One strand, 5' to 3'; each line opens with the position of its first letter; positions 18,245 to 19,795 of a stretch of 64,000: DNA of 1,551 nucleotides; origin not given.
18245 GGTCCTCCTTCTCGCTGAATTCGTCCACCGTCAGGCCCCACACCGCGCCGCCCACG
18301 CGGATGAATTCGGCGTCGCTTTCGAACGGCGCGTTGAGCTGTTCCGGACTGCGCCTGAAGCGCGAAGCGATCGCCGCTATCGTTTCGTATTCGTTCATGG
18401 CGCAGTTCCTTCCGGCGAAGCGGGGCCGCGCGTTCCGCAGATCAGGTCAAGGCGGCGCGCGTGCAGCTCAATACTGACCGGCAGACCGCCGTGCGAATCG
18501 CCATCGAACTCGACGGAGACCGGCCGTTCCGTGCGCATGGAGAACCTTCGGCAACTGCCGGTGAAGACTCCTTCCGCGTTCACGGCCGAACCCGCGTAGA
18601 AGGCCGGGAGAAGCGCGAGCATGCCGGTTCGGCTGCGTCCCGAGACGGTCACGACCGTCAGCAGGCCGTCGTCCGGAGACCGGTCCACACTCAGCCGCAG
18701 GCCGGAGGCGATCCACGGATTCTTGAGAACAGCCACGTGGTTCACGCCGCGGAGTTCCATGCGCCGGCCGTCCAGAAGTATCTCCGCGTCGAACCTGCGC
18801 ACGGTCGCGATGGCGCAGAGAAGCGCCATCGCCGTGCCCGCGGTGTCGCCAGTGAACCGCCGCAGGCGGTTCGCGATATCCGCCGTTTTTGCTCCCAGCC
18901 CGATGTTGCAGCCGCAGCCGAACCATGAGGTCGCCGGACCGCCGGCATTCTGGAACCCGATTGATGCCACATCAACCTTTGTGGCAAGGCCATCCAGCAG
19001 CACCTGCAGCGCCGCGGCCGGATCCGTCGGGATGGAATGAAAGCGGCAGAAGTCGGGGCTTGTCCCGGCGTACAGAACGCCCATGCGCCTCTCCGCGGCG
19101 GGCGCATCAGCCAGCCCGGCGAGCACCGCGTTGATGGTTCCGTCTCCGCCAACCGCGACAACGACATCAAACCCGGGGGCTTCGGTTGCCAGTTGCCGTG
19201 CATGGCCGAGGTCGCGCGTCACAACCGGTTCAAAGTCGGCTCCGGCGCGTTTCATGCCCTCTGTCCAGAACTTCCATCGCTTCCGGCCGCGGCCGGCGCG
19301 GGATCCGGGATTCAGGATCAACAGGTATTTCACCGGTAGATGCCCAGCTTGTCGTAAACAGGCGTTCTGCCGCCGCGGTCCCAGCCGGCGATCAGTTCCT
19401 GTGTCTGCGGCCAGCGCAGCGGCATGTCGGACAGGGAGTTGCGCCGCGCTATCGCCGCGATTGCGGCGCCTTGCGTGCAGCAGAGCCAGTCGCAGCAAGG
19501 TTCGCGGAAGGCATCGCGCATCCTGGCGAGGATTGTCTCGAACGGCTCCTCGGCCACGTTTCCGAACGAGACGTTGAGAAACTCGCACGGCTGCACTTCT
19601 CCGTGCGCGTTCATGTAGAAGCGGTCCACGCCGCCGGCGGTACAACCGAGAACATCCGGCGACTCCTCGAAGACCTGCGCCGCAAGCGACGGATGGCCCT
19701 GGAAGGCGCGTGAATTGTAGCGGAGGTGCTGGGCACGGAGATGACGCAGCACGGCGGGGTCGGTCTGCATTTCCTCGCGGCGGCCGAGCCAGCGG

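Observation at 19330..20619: Radical SAM-SPASM enzyme in a lipid-gene context rather than a RiPP context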

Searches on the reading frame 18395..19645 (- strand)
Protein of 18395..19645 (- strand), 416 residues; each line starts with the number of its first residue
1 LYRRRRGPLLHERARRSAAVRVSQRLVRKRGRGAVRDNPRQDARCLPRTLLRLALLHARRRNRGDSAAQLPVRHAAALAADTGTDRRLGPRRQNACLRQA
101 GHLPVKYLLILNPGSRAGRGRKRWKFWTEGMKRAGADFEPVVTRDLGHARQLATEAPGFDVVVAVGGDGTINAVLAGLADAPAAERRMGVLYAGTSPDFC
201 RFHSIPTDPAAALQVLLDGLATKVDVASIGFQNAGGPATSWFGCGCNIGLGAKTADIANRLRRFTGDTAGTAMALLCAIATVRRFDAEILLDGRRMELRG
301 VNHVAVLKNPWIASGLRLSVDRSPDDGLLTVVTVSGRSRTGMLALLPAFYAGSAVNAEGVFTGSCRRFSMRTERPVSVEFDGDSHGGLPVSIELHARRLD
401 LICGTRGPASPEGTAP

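Call 4: search_protein_families(library=pfam, proteins=[window:18395-19645:-])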
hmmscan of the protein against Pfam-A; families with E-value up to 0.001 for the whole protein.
window:18395-19645:- (416 aa): 2 families
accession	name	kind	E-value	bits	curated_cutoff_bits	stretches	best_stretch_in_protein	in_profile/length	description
PF00781.29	DAGK_cat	-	4.9e-23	81.5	23.6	1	106-228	1-124/125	Diacylglycerol kinase catalytic domain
PF19279.4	YegS_C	-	3.6e-19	69.5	27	1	248-402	5-157/158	YegS C-terminal NAD kinase beta sandwich-like domain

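Call 5: search_protein_families(library=ncbifam, proteins=[window:18395-19645:-])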
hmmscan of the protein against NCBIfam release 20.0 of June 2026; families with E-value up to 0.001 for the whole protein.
window:18395-19645:- (416 aa): 11 families
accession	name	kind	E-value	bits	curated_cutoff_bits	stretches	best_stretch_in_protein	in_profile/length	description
NF008882.0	PRK11914.1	equivalog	2.8e-32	112.1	302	1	109-400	13-299/306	diacylglycerol kinase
NF009604.0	PRK13057.1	equivalog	3.6e-29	101.7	274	1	106-401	10-292/302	lipid kinase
TIGR00147.1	TIGR00147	subfamily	2.9e-28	98.7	118.65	1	106-401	3-292/296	YegS/Rv2252/BmrU family lipid kinase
NF009602.0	PRK13054.1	equivalog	1.4e-20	73.6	284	1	130-401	26-290/301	lipid kinase YegS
NF009874.0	PRK13337.1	equivalog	6.9e-20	71.1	385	1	110-403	8-293/305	diacylglycerol kinase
TIGR03702.1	lip_kinase_YegS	equivalog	3.2e-18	65.8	387.45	1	130-401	22-286/295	lipid kinase YegS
NF009603.0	PRK13055.1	subfamily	1.1e-17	64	342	1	152-403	51-299/335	diacylglycerol kinase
NF002033.0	PRK00861.1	subfamily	4.5e-16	58.4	293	1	108-403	15-304/328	putative lipid kinase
NF009605.0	PRK13059.1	equivalog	2e-14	53.2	313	1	157-402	55-290/295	putative lipid kinase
NF040993.1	MamU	equivalog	1.6e-13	50.7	400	1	141-383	42-273/296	lipid kinase MamU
NF009025.0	PRK12361.1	equivalog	0.0002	19.7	505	1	107-201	244-336/546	hypothetical protein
